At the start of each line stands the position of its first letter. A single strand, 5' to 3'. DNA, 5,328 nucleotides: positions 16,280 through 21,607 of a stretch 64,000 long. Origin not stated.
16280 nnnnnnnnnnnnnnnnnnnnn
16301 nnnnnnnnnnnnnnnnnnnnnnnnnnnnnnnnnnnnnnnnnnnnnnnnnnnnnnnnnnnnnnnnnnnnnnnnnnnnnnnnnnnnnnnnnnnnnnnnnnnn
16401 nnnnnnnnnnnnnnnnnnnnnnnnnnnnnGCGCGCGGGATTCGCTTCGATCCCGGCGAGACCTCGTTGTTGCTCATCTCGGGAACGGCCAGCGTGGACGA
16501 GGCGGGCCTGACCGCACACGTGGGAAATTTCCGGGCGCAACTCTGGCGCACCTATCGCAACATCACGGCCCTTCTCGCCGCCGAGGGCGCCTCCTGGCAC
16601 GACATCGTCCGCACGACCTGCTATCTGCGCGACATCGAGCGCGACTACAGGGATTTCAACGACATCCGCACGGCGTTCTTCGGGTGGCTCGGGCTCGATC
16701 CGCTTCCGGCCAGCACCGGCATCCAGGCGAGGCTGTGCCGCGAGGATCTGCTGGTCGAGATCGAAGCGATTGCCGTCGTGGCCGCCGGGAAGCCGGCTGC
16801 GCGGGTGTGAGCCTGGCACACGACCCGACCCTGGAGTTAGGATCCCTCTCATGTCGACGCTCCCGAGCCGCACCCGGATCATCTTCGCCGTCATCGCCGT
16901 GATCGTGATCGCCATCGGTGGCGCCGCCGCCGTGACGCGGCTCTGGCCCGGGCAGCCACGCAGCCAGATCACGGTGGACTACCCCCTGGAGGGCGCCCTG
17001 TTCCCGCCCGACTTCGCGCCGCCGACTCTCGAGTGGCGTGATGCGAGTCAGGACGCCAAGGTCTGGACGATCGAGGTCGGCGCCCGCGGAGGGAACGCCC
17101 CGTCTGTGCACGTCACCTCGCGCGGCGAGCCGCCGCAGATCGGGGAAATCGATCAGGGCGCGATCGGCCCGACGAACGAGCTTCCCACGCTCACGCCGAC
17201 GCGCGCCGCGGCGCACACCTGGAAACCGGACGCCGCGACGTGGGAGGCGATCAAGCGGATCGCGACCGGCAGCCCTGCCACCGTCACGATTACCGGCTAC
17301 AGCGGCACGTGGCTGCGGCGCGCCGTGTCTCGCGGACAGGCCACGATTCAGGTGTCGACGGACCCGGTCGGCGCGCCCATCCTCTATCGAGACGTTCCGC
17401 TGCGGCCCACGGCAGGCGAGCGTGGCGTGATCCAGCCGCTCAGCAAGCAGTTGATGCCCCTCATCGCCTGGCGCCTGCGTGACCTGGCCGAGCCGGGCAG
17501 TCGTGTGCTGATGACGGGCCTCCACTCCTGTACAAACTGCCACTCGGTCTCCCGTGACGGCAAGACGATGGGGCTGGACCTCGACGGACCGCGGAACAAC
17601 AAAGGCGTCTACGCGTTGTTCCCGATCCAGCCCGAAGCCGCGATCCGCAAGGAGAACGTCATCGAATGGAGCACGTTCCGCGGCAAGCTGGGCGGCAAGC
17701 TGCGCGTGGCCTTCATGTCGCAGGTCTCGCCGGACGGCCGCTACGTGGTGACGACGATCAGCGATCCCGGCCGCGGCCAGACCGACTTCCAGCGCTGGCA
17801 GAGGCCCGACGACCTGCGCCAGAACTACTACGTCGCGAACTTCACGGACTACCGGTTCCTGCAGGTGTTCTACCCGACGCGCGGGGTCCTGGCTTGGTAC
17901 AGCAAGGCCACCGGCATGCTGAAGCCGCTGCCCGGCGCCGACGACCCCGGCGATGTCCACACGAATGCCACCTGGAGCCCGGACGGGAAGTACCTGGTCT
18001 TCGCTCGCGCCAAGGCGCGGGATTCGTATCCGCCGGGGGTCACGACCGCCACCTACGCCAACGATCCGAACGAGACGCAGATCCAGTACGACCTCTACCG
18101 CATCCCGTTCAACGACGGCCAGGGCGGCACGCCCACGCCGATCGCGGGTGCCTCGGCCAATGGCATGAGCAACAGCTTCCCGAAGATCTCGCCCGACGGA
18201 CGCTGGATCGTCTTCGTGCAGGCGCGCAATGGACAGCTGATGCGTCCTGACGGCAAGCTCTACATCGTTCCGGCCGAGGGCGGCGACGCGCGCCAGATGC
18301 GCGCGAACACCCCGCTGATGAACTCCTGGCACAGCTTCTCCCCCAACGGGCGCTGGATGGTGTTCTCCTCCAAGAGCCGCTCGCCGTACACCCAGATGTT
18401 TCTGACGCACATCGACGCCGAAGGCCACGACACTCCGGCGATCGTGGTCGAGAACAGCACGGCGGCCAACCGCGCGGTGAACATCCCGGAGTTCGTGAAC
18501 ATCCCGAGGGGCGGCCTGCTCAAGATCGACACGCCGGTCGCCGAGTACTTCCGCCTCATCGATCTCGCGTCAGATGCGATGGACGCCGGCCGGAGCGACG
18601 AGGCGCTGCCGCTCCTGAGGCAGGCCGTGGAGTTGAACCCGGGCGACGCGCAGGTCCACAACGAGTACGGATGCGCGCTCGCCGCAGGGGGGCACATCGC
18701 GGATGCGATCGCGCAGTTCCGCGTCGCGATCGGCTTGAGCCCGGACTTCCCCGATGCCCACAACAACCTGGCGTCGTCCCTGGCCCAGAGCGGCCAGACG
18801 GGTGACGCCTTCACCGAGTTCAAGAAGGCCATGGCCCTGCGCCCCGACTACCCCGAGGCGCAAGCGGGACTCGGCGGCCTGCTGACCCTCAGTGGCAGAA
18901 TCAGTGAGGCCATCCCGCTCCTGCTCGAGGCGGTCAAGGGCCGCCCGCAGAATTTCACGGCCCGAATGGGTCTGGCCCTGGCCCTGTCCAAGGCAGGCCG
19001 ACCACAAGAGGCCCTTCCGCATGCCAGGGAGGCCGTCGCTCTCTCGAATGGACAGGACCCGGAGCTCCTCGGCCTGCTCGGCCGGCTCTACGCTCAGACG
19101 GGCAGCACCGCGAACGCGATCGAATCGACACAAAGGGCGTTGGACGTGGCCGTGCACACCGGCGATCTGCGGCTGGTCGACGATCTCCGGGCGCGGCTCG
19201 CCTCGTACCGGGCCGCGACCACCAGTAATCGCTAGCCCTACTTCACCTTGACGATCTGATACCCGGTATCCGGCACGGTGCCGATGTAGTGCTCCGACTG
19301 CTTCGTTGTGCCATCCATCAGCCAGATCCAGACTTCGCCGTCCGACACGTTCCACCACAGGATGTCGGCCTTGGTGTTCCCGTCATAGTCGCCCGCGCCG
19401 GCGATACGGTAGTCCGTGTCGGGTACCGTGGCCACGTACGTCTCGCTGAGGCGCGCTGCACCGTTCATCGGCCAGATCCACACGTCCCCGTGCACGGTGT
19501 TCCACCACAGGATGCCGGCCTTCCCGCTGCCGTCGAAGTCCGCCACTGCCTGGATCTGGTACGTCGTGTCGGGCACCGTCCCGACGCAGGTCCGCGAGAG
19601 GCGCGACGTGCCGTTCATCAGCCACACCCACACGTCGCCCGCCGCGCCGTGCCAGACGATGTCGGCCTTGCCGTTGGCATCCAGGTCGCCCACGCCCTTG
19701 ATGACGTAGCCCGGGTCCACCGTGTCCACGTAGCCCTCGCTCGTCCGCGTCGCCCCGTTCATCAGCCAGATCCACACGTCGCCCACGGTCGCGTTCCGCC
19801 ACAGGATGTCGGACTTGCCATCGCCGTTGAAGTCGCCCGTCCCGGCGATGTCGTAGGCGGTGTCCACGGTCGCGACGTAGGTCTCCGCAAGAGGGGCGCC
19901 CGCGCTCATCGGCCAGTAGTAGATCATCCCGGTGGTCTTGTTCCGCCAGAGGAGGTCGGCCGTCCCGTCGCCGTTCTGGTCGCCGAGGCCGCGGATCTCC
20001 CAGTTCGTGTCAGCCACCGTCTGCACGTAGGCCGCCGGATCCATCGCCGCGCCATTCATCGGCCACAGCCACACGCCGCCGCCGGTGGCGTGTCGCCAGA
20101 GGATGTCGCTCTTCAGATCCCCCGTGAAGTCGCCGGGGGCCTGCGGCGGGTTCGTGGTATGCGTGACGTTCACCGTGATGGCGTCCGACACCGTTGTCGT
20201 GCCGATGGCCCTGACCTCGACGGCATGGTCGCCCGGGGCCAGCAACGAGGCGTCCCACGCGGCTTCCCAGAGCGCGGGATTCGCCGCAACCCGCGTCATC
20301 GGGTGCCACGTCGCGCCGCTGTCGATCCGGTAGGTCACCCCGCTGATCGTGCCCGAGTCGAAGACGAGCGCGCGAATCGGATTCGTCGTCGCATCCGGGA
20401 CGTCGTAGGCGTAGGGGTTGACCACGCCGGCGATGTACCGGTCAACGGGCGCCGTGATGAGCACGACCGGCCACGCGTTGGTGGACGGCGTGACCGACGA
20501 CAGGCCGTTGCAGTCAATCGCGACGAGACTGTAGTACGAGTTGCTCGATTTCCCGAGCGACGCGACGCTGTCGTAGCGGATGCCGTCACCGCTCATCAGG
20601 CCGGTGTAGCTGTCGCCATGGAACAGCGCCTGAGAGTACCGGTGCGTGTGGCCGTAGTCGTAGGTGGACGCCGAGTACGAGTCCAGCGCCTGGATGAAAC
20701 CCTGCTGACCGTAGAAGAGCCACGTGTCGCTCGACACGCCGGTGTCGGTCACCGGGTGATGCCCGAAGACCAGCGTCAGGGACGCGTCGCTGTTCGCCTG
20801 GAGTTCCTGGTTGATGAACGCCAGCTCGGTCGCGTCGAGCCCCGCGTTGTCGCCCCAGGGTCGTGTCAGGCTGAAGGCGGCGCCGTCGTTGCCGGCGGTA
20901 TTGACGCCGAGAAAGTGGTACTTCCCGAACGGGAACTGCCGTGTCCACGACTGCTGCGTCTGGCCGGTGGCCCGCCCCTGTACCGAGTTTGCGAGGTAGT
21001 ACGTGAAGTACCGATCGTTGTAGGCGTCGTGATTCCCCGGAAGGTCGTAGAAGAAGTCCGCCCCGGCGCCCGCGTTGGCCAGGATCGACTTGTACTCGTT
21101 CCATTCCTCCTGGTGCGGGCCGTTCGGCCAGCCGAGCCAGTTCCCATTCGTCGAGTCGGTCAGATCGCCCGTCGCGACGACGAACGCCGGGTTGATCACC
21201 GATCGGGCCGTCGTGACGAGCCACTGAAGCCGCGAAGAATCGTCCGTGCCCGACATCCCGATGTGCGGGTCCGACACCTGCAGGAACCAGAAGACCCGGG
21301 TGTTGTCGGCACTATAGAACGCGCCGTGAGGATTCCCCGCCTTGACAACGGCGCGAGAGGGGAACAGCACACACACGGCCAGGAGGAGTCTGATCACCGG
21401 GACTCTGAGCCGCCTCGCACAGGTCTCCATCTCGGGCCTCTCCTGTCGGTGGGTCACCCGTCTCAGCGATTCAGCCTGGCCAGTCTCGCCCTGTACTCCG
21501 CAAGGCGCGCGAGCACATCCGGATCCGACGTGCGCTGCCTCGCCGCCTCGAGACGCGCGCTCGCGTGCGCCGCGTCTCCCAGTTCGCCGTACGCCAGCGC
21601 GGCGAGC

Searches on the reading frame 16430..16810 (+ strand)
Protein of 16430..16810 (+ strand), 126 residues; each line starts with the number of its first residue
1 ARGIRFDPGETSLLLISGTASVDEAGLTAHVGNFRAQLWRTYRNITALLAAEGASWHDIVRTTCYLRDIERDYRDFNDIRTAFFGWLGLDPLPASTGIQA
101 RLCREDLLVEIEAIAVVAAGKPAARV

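Call 37: search_protein_families(library=pfam, proteins=[window:16430-16810:+], max_evalue=0.01)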
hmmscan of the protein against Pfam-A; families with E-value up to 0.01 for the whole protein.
window:16430-16810:+ (126 aa): 1 family
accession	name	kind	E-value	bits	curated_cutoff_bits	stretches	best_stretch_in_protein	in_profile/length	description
PF01042.26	Ribonuc_L-PSP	-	1.1e-17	64.6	27.3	1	12-117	19-121/121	Endoribonuclease L-PSP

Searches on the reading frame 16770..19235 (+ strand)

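Call 7: search_protein_families(library=pfam, proteins=[window:16770-19235:+])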
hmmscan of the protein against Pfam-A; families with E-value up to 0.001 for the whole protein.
window:16770-19235:+ (821 aa): 19 families
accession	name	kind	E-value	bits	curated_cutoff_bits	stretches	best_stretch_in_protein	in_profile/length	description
PF13432.12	TPR_16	-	2.9e-23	82.4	32.7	4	598-659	2-63/65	Tetratricopeptide repeat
PF07719.23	TPR_2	-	1.1e-22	78.6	27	0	661-694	1-34/34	Tetratricopeptide repeat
PF14559.12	TPR_19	-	8.8e-22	77.7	25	4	671-728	1-58/68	Tetratricopeptide repeat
PF13414.12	TPR_11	-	2.5e-21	75.5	26.8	2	636-675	3-42/42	TPR repeat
PF13428.12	TPR_14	-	3.5e-17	61.6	23.5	0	597-633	5-41/44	Tetratricopeptide repeat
PF13431.12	TPR_17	-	5.3e-16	57.9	24.4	0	615-647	1-33/34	Tetratricopeptide repeat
PF13424.12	TPR_12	-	6.2e-16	58.8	30.1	2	730-793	4-74/77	Tetratricopeptide repeat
PF07676.18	PD40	-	3e-15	56.1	20.9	1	513-535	6-28/38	WD40-like Beta Propeller Repeat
PF00515.34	TPR_1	-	6.5e-14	51.5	27.8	0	661-694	1-34/34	Tetratricopeptide repeat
PF13181.12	TPR_8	-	6.1e-13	48.3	25.7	0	765-793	2-30/34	Tetratricopeptide repeat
PF13374.12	TPR_10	-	3.6e-09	36.8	27.5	0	731-758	4-31/42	Tetratricopeptide repeat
PF13176.12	TPR_7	-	2.1e-08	34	27.9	0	767-799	2-34/36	Tetratricopeptide repeat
PF23914.1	TPR_CcmH_CycH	-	6.2e-08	33.1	42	0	674-760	63-152/158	Cytochrome c-type biogenesis protein H TPR domain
PF03704.23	BTAD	-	1.8e-07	32.1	22.1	0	600-652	69-121/146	Bacterial transcriptional activator domain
PF14561.12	TPR_20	-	1.9e-07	31.7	25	0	718-750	11-43/90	Tetratricopeptide repeat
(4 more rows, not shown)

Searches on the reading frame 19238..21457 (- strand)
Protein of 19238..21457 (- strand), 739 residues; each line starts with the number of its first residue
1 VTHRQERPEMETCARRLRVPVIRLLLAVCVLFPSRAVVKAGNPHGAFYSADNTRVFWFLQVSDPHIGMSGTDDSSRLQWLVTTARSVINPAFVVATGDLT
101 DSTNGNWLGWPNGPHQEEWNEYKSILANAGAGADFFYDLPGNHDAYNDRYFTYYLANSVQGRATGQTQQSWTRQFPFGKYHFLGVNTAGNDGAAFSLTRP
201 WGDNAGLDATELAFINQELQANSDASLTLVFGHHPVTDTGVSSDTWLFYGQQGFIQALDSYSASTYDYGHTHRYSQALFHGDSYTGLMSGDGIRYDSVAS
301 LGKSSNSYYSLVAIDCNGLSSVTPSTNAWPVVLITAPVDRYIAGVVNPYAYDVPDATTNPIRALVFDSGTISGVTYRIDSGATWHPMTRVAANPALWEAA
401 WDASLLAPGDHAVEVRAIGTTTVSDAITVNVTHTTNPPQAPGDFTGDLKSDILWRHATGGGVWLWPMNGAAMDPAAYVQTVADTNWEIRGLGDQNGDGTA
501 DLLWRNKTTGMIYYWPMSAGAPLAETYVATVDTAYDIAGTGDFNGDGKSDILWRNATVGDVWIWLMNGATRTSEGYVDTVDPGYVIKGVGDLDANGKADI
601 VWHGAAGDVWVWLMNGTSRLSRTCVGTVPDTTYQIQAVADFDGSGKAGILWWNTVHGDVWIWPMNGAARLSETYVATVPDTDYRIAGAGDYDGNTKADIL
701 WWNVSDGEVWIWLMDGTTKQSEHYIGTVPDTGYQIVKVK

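Call 37: search_protein_families(library=pfam, proteins=[window:19238-21457:-], max_evalue=0.01)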
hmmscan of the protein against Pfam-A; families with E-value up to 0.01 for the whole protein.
window:19238-21457:- (739 aa): 7 families
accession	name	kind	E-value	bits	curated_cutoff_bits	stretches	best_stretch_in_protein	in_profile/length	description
PF13517.12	FG-GAP_3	-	4.2e-16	59.7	26.9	5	591-650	1-60/61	FG-GAP-like repeat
PF01839.29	FG-GAP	-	1.8e-12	47.3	22.1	1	538-563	5-36/37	FG-GAP repeat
PF00149.33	Metallophos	-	5.6e-10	40.4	21.5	1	57-274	2-191/191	Calcineurin-like phosphoesterase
PF24384.1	Ig_TMM62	-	0.00014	22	27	1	328-403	3-90/128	TMEM62 Ig-like domain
PF12256.14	TcdB_toxin_midN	-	0.00018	21.3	24.8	0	490-521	31-59/181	Insecticide toxin TcdB middle/N-terminal region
PF17957.7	Big_7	-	0.002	19.1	24.1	1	356-415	17-70/70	Bacterial Ig domain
PF05382.19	Amidase_5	-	0.0078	16.6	21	0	512-586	35-104/142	Bacteriophage peptidoglycan hydrolase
